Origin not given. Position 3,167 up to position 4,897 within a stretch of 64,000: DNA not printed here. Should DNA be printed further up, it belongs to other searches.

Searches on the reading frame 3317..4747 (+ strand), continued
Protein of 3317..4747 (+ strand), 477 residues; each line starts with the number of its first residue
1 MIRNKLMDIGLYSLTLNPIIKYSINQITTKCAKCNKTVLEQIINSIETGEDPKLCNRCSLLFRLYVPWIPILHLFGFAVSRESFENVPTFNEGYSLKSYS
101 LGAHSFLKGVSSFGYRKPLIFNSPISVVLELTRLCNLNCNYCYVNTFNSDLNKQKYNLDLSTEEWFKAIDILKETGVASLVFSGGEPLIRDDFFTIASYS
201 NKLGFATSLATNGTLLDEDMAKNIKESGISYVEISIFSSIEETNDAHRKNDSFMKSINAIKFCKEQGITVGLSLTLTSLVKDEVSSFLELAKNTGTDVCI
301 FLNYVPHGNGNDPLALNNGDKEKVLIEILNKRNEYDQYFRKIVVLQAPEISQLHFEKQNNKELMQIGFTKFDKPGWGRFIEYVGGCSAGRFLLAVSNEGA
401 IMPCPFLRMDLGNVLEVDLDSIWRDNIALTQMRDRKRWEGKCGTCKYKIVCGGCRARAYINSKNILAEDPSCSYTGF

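Call 9: find_homologous_proteins(query=window:3317-4747:+, max_evalue=0.00001)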
Query window:3317-4747:+ (477 aa): 2333 proteins with E <= 0.00001 among 8000 candidates; the best 120 are listed.
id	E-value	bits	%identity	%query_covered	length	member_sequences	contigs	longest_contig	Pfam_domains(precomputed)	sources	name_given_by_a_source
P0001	0.0e+0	1095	100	100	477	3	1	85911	PF13186.12,PF04055.28,PF13353.12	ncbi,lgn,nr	ncbi:MAG: radical SAM protein [Candidatus Methanofastidiosum sp.]|nr:radical SAM protein [Methanofas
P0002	1.8e-278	942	85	100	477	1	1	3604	PF13186.12,PF04055.28,PF13353.12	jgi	jgi:radical SAM protein with 4Fe4S-binding SPASM domain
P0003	1.8e-261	886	80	100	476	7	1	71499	PF13186.12,PF04055.28,PF13353.12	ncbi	-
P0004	7.9e-261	884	80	99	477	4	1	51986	PF13186.12,PF04055.28,PF13353.12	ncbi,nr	ncbi:MAG: radical SAM protein [Candidatus Methanofastidiosum sp.]|nr:radical SAM protein [Methanofas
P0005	6.2e-259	877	79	99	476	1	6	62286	PF13186.12,PF04055.28,PF13353.12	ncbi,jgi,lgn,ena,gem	-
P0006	5.0e-257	871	78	100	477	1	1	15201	PF13186.12,PF04055.28,PF13353.12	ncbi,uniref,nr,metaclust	ncbi:MAG: pyrroloquinoline quinone biosynthesis protein PqqE [Candidatus Methanofastidiosum methylot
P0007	1.6e-255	866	77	100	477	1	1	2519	PF13186.12,PF04055.28,PF13353.12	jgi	jgi:radical SAM protein with 4Fe4S-binding SPASM domain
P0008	4.6e-254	861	77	100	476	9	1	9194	PF13186.12,PF04055.28,PF13353.12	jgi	-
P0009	1.5e-249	846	76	100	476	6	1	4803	PF13186.12,PF04055.28,PF13353.12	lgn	-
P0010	2.0e-219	747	67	100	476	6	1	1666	PF13186.12,PF04055.28,PF13353.12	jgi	-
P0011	3.8e-151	522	48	99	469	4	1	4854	PF13186.12,PF04055.28,PF13353.12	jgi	-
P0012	1.0e-145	504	49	99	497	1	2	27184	PF13186.12,PF04055.28,PF13353.12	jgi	jgi:radical SAM protein with 4Fe4S-binding SPASM domain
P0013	1.1e-143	497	47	97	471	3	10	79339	PF13186.12,PF04055.28,PF13353.12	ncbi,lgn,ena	-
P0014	6.4e-141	488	48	96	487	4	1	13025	PF13186.12,PF04055.28,PF13353.12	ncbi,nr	ncbi:MAG: radical SAM protein [Candidatus Methylarchaceae archaeon HK01B]|nr:radical SAM protein [Ca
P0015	5.1e-139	482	48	97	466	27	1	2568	PF13186.12,PF04055.28,PF13353.12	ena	-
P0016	6.5e-135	468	46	96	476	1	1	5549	PF13186.12,PF04055.28,PF13353.12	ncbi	-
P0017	8.4e-132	458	46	97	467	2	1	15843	PF13186.12,PF04055.28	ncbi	-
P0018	3.1e-129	450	71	59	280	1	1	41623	PF04055.28,PF13353.12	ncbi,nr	ncbi:MAG TPA: radical SAM protein, partial [Methanofastidiosum sp.]|nr:radical SAM protein [Methanof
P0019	6.7e-126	439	43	96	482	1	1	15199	PF13186.12,PF04055.28,PF13353.12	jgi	jgi:radical SAM protein with 4Fe4S-binding SPASM domain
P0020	1.3e-103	365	39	96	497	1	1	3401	PF13186.12,PF04055.28,PF13353.12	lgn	-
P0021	1.8e-94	335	38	96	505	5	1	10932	PF13186.12,PF04055.28,PF13353.12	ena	-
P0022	2.4e-94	335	37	96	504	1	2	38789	PF13186.12,PF04055.28,PF13353.12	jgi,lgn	jgi:radical SAM protein with 4Fe4S-binding SPASM domain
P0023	6.8e-91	323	38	95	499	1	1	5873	PF13186.12,PF04055.28,PF13353.12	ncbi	-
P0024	3.5e-85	304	41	82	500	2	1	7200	PF13186.12,PF04055.28,PF13353.12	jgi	-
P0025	6.5e-79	284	35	97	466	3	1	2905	PF13186.12,PF04055.28,PF13353.12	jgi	-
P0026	8.4e-77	277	35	96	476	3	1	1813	PF13186.12,PF04055.28,PF13353.12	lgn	-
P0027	1.1e-76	277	33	98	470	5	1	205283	PF13186.12,PF04055.28,PF13353.12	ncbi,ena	-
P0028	4.8e-76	274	33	95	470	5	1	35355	PF13186.12,PF04055.28,PF13353.12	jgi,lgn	jgi:radical SAM protein with 4Fe4S-binding SPASM domain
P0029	1.1e-75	273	33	96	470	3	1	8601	PF13186.12,PF04055.28,PF13353.12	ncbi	-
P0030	1.8e-75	272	34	96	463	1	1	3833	PF13186.12,PF04055.28,PF13353.12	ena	-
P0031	1.4e-74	270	32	96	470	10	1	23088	PF13186.12,PF04055.28,PF13353.12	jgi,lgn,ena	-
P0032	1.8e-74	269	32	96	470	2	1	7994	PF13186.12,PF04055.28,PF13353.12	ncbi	-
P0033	3.1e-74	268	33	96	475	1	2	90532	PF13186.12,PF04055.28,PF13353.12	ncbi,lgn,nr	ncbi:MAG: radical SAM protein [Candidatus Bathyarchaeota archaeon]|nr:radical SAM protein [Candidatu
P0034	6.5e-73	264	30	73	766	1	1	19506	PF13186.12,PF04055.28,PF13353.12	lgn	-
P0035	1.5e-72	263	31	72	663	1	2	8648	PF13186.12,PF04055.28,PF13353.12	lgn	-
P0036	2.6e-72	262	32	93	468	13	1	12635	PF13186.12,PF04055.28,PF13353.12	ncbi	ncbi:MAG: radical SAM protein [Candidatus Bathyarchaeia archaeon]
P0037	9.0e-72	260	35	95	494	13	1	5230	PF13186.12,PF04055.28,PF13353.12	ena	-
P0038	4.2e-71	258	35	96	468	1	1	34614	PF13186.12,PF04055.28,PF13353.12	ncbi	ncbi:MAG: radical SAM protein [Archaeoglobaceae archaeon]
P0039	4.6e-71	258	33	96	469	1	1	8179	PF13186.12,PF04055.28,PF13353.12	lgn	-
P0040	7.6e-71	257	34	93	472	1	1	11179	PF13186.12,PF04055.28,PF13353.12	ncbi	ncbi:MAG: radical SAM protein [Candidatus Thermoplasmatota archaeon]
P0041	9.7e-71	257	34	96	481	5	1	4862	PF13186.12,PF04055.28,PF13353.12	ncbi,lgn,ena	-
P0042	1.0e-70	257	34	93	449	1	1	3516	PF13186.12,PF04055.28,PF13353.12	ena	-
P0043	1.1e-70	257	32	97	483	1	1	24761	PF13186.12,PF04055.28,PF13353.12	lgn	-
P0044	1.6e-70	256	33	94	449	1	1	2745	PF13186.12,PF04055.28,PF13353.12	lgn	-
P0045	2.3e-70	256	33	96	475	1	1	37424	PF13186.12,PF04055.28,PF13353.12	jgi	-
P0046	3.5e-70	255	33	98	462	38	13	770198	PF13186.12,PF04055.28,PF13353.12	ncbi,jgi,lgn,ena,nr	ncbi:MAG: radical SAM protein [Archaeoglobus sp.]|jgi:radical SAM protein with 4Fe4S-binding SPASM d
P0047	7.9e-70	254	34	95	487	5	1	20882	PF13186.12,PF04055.28,PF13353.12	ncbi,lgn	ncbi:MAG: radical SAM protein [Candidatus Baldrarchaeia archaeon]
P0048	9.0e-70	254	33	93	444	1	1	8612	PF13186.12,PF04055.28,PF13353.12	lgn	-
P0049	1.4e-69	253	31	96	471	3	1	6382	PF13186.12,PF04055.28,PF13353.12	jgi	jgi:radical SAM protein with 4Fe4S-binding SPASM domain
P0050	1.5e-69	253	34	96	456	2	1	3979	PF13186.12,PF04055.28,PF13353.12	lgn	-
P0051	1.7e-69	253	31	95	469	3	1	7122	PF13186.12,PF04055.28,PF13353.12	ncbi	ncbi:MAG: radical SAM protein [Candidatus Bathyarchaeia archaeon]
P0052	1.8e-69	253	32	95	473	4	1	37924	PF13186.12,PF04055.28,PF13353.12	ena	-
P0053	3.2e-69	252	32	95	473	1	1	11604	PF13186.12,PF04055.28,PF13353.12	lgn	-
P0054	3.5e-69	252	31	96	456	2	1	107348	PF13186.12,PF04055.28,PF13353.12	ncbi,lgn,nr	ncbi:MAG: radical SAM protein [Nitrososphaerota archaeon]|nr:radical SAM protein [Nitrososphaerota a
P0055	3.7e-69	252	32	96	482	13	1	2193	PF13186.12,PF04055.28,PF13353.12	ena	-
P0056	5.0e-69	251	32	96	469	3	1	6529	PF13186.12,PF04055.28,PF13353.12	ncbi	ncbi:MAG: radical SAM protein [Candidatus Bathyarchaeia archaeon]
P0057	7.1e-69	251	32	93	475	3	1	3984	PF13186.12,PF04055.28,PF13353.12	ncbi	ncbi:MAG: radical SAM protein [Candidatus Bathyarchaeia archaeon]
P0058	9.4e-69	250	36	87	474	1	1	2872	PF13186.12,PF04055.28,PF13353.12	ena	-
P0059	9.7e-69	250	35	77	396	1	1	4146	PF13186.12,PF04055.28,PF13353.12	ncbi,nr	ncbi:MAG: radical SAM/SPASM domain-containing protein [Candidatus Bathyarchaeum sp.]|nr:MAG: radical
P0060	1.0e-68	250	31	96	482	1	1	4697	PF13186.12,PF04055.28,PF13353.12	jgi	jgi:radical SAM protein with 4Fe4S-binding SPASM domain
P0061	5.0e-68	248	32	95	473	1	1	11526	PF13186.12,PF04055.28,PF13353.12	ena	-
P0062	5.0e-68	248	32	95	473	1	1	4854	PF13186.12,PF04055.28,PF13353.12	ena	-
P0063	7.2e-68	247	32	95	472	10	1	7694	PF13186.12,PF04055.28,PF13353.12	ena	-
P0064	9.9e-68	247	31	95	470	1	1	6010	PF13186.12,PF04055.28,PF13353.12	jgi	jgi:radical SAM protein with 4Fe4S-binding SPASM domain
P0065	1.2e-67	247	31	95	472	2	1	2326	PF13186.12,PF04055.28,PF13353.12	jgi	jgi:radical SAM protein with 4Fe4S-binding SPASM domain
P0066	1.2e-67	247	33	95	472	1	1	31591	PF13186.12,PF04055.28,PF13353.12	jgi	jgi:radical SAM protein with 4Fe4S-binding SPASM domain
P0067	1.3e-67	247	36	77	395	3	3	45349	PF13186.12,PF04055.28,PF13353.12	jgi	jgi:radical SAM protein with 4Fe4S-binding SPASM domain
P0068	1.4e-67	246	32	95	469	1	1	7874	PF13186.12,PF04055.28,PF13353.12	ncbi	ncbi:MAG: radical SAM protein [Candidatus Bathyarchaeia archaeon]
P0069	1.9e-67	246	32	95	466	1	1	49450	PF13186.12,PF04055.28,PF13353.12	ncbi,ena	-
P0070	2.5e-67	246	31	95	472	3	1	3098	PF13186.12,PF04055.28,PF13353.12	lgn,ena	-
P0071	2.5e-67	246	33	93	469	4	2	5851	PF13186.12,PF04055.28,PF13353.12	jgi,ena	-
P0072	3.0e-67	245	33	95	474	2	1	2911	PF13186.12,PF04055.28,PF13353.12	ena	-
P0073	3.3e-67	245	33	93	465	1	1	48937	PF13186.12,PF04055.28,PF13353.12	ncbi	ncbi:radical SAM protein [Methanopyrus sp.]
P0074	3.8e-67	245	36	81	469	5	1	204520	PF13186.12,PF04055.28,PF13353.12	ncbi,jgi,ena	-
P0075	3.8e-67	245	31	95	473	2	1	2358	PF13186.12,PF04055.28,PF13353.12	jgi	jgi:radical SAM protein with 4Fe4S-binding SPASM domain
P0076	4.5e-67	245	31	96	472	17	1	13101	PF13186.12,PF04055.28,PF13353.12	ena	-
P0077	5.0e-67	245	31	95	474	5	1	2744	PF13186.12,PF04055.28,PF13353.12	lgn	-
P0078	5.6e-67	244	32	95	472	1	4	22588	PF13186.12,PF04055.28,PF13353.12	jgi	jgi:radical SAM protein with 4Fe4S-binding SPASM domain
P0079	5.9e-67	244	31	95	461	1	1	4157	PF13186.12,PF04055.28,PF13353.12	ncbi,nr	ncbi:radical SAM protein, partial [Candidatus Bathyarchaeota archaeon]|nr:radical SAM protein [Candi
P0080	6.5e-67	244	31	95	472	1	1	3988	PF13186.12,PF04055.28,PF13353.12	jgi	jgi:radical SAM protein with 4Fe4S-binding SPASM domain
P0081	7.5e-67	244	32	95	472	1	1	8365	PF13186.12,PF04055.28,PF13353.12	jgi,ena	-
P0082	7.8e-67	244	32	95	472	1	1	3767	PF13186.12,PF04055.28,PF13353.12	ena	-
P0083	8.1e-67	244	35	78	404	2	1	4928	PF13186.12,PF04055.28,PF13353.12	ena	-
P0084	1.4e-66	243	32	93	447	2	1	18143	PF13186.12,PF04055.28,PF13353.12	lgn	-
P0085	1.6e-66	243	33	83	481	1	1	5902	PF13186.12,PF04055.28,PF13353.12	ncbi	-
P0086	2.3e-66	242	30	95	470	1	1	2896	PF13186.12,PF04055.28,PF13353.12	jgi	jgi:radical SAM protein with 4Fe4S-binding SPASM domain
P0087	2.4e-66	242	31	95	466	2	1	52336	PF13186.12,PF04055.28,PF13353.12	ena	-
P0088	2.6e-66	242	31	95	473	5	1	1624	PF13186.12,PF04055.28,PF13353.12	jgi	jgi:radical SAM protein with 4Fe4S-binding SPASM domain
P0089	2.8e-66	242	29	93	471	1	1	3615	PF13186.12,PF04055.28,PF13353.12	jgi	jgi:radical SAM protein with 4Fe4S-binding SPASM domain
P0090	3.6e-66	242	32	93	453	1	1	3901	PF13186.12,PF04055.28,PF13353.12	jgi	-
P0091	6.7e-66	241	37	78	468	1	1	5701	PF13186.12,PF04055.28,PF13353.12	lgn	-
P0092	6.9e-66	241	34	96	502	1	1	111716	PF13186.12,PF04055.28,PF13353.12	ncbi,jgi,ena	-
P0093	9.0e-66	241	33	93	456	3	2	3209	PF13186.12,PF04055.28,PF13353.12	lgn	-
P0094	9.8e-66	240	36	78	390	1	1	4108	PF13186.12,PF04055.28,PF13353.12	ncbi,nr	ncbi:MAG: radical SAM protein, partial [Candidatus Bathyarchaeota archaeon]|nr:radical SAM protein [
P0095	1.1e-65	240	32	95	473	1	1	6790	PF13186.12,PF04055.28,PF13353.12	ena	-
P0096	1.3e-65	240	32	94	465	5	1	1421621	PF13186.12,PF04055.28,PF13353.12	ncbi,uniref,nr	ncbi:radical SAM/SPASM domain-containing protein [Methanopyrus sp. SNP6]|uniref:radical SAM/SPASM do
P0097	1.6e-65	240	32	96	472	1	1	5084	PF13186.12,PF04055.28,PF13353.12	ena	-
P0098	1.7e-65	240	32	96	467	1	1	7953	PF13186.12,PF04055.28,PF13353.12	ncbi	-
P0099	1.9e-65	239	31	95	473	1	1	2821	PF13186.12,PF04055.28,PF13353.12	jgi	jgi:radical SAM protein with 4Fe4S-binding SPASM domain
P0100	1.9e-65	239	31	96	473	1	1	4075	PF13186.12,PF04055.28,PF13353.12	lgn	-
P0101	2.1e-65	239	32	95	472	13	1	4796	PF13186.12,PF04055.28,PF13353.12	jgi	jgi:radical SAM protein with 4Fe4S-binding SPASM domain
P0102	2.1e-65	239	31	93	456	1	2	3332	PF13186.12,PF04055.28,PF13353.12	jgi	jgi:radical SAM protein with 4Fe4S-binding SPASM domain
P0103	2.2e-65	239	32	99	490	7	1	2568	PF13186.12,PF04055.28,PF13353.12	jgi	-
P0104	2.4e-65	239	33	86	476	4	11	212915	PF13186.12,PF04055.28,PF13353.12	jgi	jgi:radical SAM protein with 4Fe4S-binding SPASM domain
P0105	4.8e-65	238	32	96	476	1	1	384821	PF13186.12,PF04055.28,PF13353.12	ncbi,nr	ncbi:MAG: radical SAM protein [Candidatus Bathyarchaeota archaeon]|nr:radical SAM protein [Candidatu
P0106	7.6e-65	237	32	96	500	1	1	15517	PF13186.12,PF04055.28,PF13353.12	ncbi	ncbi:MAG: radical SAM protein [Candidatus Bathyarchaeia archaeon]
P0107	9.8e-65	237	32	96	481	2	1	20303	PF13186.12,PF04055.28,PF13353.12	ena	-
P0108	1.1e-64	237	32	96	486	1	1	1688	PF13186.12,PF04055.28,PF13353.12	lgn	-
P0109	1.2e-64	237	32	96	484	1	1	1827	PF13186.12,PF04055.28,PF13353.12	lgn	-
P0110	1.4e-64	237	30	95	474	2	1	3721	PF13186.12,PF04055.28,PF13353.12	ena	-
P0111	1.4e-64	237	30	96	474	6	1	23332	PF13186.12,PF04055.28,PF13353.12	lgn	-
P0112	1.5e-64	236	33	96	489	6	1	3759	PF13186.12,PF04055.28,PF13353.12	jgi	-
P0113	1.7e-64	236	32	96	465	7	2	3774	PF13186.12,PF04055.28,PF13353.12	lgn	-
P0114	2.2e-64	236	33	98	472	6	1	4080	PF13186.12,PF04055.28,PF13353.12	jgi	jgi:radical SAM protein with 4Fe4S-binding SPASM domain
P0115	2.3e-64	236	31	96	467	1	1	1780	PF13186.12,PF04055.28,PF13353.12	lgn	-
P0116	2.5e-64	236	32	97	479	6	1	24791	PF13186.12,PF04055.28,PF13353.12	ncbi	-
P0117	3.5e-64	235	33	97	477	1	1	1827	PF13186.12,PF04055.28,PF13353.12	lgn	-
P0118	4.6e-64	235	32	96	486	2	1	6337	PF13186.12,PF04055.28,PF13353.12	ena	-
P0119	4.8e-64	235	30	93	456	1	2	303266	PF13186.12,PF04055.28,PF13353.12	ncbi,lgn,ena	-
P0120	5.3e-64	235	30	97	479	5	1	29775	PF13186.12,PF04055.28,PF13353.12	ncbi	ncbi:MAG: radical SAM protein [Methanomassiliicoccales archaeon]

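Call 17: list_cluster_members(proteins=[P0001, P0006, P0046, P0096, P0073, P0014, P0004, P0120, P0038, P0033])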
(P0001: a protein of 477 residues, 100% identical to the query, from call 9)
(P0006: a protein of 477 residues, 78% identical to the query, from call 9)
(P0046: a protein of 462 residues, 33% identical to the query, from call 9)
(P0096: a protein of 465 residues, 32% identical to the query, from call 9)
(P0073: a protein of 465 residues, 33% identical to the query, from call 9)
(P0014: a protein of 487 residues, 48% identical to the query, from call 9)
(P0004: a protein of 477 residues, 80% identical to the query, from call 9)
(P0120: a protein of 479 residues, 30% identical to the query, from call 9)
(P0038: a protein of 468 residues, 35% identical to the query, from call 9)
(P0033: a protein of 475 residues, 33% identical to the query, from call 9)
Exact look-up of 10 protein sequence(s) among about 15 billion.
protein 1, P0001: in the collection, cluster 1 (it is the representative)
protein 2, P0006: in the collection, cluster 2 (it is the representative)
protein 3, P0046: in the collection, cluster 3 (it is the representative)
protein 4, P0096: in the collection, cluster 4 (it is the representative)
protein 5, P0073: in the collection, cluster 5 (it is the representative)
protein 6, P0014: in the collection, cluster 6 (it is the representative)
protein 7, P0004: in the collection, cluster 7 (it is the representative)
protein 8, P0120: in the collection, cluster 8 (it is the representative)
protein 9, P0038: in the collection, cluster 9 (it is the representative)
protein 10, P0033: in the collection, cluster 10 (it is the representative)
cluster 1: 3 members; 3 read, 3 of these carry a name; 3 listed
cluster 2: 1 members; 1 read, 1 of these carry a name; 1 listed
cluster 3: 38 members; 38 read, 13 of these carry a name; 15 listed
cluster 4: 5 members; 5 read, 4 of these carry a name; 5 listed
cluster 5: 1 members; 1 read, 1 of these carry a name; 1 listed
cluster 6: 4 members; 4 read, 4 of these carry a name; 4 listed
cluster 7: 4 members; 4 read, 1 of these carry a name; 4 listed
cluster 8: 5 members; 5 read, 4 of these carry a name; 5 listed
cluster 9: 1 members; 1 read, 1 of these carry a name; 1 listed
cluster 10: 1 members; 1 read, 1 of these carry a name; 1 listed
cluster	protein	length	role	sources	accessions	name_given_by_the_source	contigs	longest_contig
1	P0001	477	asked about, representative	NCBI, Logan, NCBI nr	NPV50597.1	MAG: radical SAM protein [Candidatus Methanofastidiosum sp.] | radical SAM protein [Methanofastidiosum sp.]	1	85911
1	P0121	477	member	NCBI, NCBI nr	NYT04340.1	MAG: radical SAM protein [Candidatus Methanofastidiosa archaeon] | radical SAM protein [Candidatus Methanofastidiosa archaeon]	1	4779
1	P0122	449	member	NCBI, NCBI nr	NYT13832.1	MAG: radical SAM protein, partial [Candidatus Methanofastidiosa archaeon] | radical SAM protein [Candidatus Methanofastidiosa archaeon]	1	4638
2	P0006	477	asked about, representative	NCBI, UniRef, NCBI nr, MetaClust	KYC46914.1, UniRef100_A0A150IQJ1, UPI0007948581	MAG: pyrroloquinoline quinone biosynthesis protein PqqE [Candidatus Methanofastidiosum ... | Pyrroloquinoline quinone biosynthesis protein PqqE n=1 Tax=Candidatus Methanofastidiosum ... | status=active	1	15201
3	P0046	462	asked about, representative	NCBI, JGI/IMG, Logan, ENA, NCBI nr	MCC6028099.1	MAG: radical SAM protein [Archaeoglobus sp.] | radical SAM protein with 4Fe4S-binding SPASM domain | radical SAM protein [Archaeoglobus sp.]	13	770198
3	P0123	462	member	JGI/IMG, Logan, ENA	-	radical SAM protein with 4Fe4S-binding SPASM domain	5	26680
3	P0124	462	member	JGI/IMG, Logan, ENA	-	radical SAM protein with 4Fe4S-binding SPASM domain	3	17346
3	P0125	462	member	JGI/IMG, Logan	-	radical SAM protein with 4Fe4S-binding SPASM domain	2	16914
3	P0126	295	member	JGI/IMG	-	organic radical activating enzyme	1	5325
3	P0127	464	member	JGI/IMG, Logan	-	radical SAM protein with 4Fe4S-binding SPASM domain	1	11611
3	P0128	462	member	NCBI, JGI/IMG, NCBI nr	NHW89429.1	MAG: radical SAM protein [Archaeoglobales archaeon] | radical SAM protein [Archaeoglobales archaeon]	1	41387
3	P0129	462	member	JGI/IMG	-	radical SAM protein with 4Fe4S-binding SPASM domain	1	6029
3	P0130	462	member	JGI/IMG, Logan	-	radical SAM protein with 4Fe4S-binding SPASM domain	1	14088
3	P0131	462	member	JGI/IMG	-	radical SAM protein with 4Fe4S-binding SPASM domain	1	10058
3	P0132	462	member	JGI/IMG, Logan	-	radical SAM protein with 4Fe4S-binding SPASM domain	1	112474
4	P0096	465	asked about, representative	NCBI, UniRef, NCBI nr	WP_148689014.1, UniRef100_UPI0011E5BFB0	radical SAM/SPASM domain-containing protein [Methanopyrus sp. SNP6] | radical SAM/SPASM domain-containing protein n=1 Tax=Methanopyrus sp. SNP6 TaxID=1937005 ... | radical SAM protein [Methanopyrus sp. SNP6]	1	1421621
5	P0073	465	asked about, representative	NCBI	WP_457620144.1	radical SAM protein [Methanopyrus sp.]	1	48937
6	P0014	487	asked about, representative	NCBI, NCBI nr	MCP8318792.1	MAG: radical SAM protein [Candidatus Methylarchaceae archaeon HK01B] | radical SAM protein [Candidatus Methylarchaceae archaeon HK01B]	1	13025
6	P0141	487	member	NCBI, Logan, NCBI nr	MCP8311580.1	MAG: radical SAM protein [Candidatus Methylarchaceae archaeon HK02M1] | radical SAM protein [Candidatus Methylarchaceae archaeon HK02M1]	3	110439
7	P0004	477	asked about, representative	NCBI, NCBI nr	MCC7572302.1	MAG: radical SAM protein [Candidatus Methanofastidiosum sp.] | radical SAM protein [Methanofastidiosum sp.]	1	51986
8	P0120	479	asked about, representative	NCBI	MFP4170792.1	MAG: radical SAM protein [Methanomassiliicoccales archaeon]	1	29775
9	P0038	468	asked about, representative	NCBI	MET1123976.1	MAG: radical SAM protein [Archaeoglobaceae archaeon]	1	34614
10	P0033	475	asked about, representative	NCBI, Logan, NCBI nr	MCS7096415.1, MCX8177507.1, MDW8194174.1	MAG: radical SAM protein [Candidatus Bathyarchaeota archaeon] | radical SAM protein [Candidatus Bathyarchaeota archaeon]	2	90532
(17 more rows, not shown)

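Call 31: find_encoding_contigs(protein=P0013, flank=6000, max_places=3)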
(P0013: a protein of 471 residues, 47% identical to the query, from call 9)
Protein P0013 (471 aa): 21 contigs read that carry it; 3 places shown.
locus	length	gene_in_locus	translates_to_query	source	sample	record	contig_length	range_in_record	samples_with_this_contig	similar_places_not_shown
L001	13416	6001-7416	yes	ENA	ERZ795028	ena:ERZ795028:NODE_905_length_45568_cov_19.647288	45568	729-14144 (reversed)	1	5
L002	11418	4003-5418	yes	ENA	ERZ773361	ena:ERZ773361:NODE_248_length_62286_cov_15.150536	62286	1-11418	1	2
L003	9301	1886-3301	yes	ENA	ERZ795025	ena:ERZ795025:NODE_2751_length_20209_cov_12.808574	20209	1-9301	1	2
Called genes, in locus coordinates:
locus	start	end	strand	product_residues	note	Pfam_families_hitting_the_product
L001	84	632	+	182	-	-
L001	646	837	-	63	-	PF09962:DUF2196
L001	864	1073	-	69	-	-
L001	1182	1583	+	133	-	PF14539:DUF4442 (weak), PF03061:4HBT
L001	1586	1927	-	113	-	-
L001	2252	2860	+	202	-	PF04199:Cyclase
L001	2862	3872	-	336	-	PF04015:DUF362, PF13237:Fer4_10 (weak), PF14697:Fer4_21 (weak), PF12838:Fer4_7 (weak), PF13187:Fer4_9 (weak), PF25160:LdpA_Fe-S-bd (weak), PF00037:Fer4 (weak), PF12837:Fer4_6 (weak), +2 more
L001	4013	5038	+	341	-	PF01208:URO-D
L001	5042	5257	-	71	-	PF13459:Fer4_15, PF13370:Fer4_13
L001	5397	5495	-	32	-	-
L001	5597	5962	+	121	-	-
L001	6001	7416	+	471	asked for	PF04055:Radical_SAM, PF13353:Fer4_12, PF13186:SPASM (weak)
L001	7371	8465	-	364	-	PF01066:CDP-OH_P_transf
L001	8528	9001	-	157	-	-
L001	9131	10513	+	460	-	-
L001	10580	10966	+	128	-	-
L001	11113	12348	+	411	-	PF00144:Beta-lactamase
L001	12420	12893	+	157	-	PF20603:Bact_hydrolase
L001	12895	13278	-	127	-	PF08818:DUF1801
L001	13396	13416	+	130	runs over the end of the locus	PF01243:PNPOx_N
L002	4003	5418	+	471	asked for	PF04055:Radical_SAM, PF13353:Fer4_12, PF13186:SPASM (weak)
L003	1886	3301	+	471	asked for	PF04055:Radical_SAM, PF13353:Fer4_12, PF13186:SPASM (weak)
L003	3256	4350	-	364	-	PF01066:CDP-OH_P_transf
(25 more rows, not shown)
